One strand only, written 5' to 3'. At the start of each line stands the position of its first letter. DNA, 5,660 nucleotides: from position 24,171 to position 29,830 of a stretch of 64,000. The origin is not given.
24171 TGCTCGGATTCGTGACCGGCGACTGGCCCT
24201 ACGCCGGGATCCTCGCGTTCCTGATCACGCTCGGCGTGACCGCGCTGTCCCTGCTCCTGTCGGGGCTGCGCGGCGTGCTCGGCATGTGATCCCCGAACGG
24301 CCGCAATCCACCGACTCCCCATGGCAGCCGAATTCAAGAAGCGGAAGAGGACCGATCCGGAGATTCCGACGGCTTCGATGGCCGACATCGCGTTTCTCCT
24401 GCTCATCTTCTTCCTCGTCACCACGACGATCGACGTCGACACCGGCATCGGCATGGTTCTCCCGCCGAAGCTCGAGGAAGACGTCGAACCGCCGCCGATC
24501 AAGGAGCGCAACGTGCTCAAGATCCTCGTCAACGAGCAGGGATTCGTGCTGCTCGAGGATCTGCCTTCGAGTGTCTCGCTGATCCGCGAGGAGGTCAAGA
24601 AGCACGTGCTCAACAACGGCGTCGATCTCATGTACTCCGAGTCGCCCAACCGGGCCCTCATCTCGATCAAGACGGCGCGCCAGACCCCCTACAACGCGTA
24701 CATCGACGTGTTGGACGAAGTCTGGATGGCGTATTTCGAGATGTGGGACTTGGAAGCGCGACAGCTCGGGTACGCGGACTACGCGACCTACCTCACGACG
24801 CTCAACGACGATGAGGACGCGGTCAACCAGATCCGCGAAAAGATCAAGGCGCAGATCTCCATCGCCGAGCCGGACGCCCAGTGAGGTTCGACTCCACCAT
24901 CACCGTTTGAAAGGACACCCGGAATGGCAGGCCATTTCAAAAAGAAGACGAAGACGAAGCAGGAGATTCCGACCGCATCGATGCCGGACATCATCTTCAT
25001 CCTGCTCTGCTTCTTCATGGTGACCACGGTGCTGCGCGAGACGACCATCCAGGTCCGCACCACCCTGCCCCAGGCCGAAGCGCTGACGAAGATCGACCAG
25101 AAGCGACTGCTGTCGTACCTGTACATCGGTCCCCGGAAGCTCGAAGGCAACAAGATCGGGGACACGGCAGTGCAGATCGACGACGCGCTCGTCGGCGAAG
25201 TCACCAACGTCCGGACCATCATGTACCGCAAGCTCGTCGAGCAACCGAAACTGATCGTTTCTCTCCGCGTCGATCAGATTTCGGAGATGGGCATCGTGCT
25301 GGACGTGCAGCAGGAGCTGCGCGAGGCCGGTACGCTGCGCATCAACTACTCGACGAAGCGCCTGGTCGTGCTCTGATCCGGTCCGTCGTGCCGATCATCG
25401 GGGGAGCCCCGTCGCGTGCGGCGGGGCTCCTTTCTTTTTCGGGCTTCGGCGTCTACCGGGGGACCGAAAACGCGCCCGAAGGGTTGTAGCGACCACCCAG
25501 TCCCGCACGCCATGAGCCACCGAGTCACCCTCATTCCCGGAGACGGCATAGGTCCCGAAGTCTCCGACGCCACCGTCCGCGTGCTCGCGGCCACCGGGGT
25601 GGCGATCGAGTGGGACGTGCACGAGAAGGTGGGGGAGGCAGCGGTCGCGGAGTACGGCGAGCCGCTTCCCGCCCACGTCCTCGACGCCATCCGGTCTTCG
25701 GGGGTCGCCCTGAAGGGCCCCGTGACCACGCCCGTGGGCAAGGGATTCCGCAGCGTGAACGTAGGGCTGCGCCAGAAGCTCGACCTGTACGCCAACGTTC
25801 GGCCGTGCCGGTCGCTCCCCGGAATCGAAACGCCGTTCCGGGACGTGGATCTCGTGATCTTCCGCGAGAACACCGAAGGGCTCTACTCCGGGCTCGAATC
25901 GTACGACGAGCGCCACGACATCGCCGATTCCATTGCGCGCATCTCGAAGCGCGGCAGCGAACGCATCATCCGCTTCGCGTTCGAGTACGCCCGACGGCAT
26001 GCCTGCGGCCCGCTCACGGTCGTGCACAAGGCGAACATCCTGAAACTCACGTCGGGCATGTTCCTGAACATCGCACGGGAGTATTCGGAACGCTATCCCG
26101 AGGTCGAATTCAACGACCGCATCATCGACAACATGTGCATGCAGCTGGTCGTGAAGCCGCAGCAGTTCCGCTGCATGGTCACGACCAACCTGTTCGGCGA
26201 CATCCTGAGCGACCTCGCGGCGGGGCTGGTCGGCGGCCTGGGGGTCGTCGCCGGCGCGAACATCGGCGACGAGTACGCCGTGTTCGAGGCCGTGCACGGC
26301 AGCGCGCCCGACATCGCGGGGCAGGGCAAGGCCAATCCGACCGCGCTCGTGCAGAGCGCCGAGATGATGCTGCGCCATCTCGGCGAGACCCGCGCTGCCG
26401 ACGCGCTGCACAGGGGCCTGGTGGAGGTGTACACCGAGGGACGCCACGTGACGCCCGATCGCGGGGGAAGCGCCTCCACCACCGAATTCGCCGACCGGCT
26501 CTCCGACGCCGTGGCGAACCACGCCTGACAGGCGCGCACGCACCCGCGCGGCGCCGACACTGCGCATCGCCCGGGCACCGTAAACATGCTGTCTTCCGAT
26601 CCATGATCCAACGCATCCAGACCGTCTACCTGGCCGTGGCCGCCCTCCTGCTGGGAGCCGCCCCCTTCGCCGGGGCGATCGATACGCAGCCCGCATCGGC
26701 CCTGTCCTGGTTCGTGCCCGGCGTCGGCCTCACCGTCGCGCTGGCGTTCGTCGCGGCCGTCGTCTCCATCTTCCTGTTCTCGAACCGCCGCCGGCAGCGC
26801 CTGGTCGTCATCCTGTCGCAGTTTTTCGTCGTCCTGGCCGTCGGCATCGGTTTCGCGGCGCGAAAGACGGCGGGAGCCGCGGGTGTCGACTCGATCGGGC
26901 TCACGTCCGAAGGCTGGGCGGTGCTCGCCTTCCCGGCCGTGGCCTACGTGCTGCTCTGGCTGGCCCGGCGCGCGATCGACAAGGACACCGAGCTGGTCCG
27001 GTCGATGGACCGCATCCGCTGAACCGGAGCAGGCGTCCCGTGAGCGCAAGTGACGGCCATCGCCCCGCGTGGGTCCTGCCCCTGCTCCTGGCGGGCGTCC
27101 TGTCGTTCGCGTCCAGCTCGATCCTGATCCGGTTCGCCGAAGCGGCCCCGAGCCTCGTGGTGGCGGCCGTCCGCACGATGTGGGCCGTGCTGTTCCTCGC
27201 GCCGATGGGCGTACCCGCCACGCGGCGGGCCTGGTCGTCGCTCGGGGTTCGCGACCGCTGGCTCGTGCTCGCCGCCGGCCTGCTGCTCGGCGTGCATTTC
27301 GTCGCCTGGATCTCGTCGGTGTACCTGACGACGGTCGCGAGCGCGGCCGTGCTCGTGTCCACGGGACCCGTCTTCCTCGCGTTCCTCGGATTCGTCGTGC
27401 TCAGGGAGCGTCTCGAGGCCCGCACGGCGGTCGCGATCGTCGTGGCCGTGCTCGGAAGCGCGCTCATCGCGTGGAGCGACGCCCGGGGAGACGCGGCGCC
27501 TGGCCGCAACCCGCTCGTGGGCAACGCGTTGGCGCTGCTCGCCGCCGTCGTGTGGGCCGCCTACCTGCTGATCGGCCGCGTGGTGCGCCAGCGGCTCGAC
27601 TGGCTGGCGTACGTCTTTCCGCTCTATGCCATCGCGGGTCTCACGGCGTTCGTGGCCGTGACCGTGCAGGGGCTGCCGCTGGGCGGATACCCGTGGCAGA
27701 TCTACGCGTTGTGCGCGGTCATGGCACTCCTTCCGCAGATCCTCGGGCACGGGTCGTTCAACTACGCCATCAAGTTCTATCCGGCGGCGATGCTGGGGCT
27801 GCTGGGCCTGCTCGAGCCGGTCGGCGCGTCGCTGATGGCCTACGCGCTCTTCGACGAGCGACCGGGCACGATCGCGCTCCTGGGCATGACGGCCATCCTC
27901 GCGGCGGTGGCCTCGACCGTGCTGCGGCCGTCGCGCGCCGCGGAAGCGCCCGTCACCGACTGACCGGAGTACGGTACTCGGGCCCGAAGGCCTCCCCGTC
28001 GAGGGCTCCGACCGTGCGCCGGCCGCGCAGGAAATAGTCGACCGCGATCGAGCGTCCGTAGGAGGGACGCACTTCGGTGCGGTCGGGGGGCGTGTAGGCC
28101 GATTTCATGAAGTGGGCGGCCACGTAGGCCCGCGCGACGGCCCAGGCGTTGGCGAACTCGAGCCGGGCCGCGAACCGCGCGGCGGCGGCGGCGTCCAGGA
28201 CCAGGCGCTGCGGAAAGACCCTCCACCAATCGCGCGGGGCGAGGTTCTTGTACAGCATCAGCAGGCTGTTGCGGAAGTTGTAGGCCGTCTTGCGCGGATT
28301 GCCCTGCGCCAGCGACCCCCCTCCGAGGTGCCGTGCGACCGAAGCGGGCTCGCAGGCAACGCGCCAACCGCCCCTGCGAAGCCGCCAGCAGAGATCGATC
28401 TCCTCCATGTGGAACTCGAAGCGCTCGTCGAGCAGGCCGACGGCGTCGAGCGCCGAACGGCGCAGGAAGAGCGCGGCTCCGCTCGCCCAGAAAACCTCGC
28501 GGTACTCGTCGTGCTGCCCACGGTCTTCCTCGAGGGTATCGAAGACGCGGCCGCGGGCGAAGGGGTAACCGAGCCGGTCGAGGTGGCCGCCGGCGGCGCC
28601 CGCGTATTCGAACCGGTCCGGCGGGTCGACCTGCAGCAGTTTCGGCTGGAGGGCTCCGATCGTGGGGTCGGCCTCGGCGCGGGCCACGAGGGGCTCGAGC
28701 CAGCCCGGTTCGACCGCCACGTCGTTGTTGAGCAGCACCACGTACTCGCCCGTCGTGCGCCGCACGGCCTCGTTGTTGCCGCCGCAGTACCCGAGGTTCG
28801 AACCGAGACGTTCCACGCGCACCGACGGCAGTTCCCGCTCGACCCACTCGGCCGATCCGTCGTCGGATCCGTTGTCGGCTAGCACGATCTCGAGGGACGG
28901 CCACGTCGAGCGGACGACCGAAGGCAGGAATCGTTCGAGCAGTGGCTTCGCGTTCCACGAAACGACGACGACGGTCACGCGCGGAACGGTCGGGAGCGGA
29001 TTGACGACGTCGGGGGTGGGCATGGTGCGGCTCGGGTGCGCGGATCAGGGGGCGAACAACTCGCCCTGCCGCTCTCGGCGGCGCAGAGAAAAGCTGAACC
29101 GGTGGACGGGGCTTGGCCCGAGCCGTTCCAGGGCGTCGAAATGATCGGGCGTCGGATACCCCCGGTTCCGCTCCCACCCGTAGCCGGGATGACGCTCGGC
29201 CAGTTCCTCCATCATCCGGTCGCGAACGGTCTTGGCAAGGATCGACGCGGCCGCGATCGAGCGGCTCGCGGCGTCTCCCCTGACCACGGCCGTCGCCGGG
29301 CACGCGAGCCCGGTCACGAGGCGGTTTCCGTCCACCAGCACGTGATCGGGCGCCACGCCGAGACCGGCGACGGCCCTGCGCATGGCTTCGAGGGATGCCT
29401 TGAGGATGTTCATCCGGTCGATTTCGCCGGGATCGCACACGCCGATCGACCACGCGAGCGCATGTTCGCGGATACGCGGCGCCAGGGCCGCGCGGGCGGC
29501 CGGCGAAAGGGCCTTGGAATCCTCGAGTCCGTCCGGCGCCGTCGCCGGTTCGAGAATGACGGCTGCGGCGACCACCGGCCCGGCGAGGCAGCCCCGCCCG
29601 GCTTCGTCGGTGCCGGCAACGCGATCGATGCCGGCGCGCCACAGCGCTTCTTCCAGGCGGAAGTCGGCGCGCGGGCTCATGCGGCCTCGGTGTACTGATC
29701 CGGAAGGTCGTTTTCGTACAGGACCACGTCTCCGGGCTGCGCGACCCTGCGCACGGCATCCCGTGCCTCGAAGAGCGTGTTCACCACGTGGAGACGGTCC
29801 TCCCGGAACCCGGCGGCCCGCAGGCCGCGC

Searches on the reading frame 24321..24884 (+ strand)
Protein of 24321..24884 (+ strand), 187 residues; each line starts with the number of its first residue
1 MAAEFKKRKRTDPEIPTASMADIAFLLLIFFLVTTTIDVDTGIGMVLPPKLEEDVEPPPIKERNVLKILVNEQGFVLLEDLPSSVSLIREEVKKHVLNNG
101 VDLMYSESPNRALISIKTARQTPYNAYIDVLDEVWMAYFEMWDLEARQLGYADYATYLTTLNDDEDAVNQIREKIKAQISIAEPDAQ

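Call 59: search_protein_families(library=pfam, proteins=[window:24321-24884:+], max_evalue=0.0001)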
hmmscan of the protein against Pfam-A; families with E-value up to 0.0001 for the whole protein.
window:24321-24884:+ (187 aa): 1 family
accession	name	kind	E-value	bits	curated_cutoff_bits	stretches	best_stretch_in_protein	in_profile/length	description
PF02472.21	ExbD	-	5.3e-18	65.8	25.4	1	9-136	2-115/128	Biopolymer transport protein ExbD/TolR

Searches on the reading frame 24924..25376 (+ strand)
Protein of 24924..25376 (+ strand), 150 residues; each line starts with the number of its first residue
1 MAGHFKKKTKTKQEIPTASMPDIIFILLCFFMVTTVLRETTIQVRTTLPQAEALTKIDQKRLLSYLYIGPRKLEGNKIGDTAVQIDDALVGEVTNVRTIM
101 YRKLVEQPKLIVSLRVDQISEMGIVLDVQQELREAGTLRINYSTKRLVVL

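Call 59: search_protein_families(library=pfam, proteins=[window:24924-25376:+], max_evalue=0.0001)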
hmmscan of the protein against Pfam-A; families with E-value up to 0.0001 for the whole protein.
window:24924-25376:+ (150 aa): 1 family
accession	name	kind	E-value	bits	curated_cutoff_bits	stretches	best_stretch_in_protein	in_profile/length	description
PF02472.21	ExbD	-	1.6e-14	54.5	25.4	1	10-145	3-126/128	Biopolymer transport protein ExbD/TolR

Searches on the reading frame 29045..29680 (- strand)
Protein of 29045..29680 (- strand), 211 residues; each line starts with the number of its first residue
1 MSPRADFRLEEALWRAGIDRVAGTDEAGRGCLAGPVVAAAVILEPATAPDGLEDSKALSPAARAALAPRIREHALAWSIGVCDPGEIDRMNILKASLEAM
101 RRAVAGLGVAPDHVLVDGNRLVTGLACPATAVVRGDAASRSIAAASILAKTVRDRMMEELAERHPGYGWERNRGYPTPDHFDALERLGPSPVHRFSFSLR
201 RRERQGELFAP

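Call 60: search_protein_families(library=pfam, proteins=[window:29045-29680:-], max_evalue=0.0001)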
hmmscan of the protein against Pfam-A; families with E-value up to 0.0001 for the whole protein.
window:29045-29680:- (211 aa): 1 family
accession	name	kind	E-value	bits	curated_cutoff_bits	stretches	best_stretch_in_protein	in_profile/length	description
PF01351.25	RNase_HII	-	2.6e-43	148.7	25.8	1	22-198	1-197/199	Ribonuclease HII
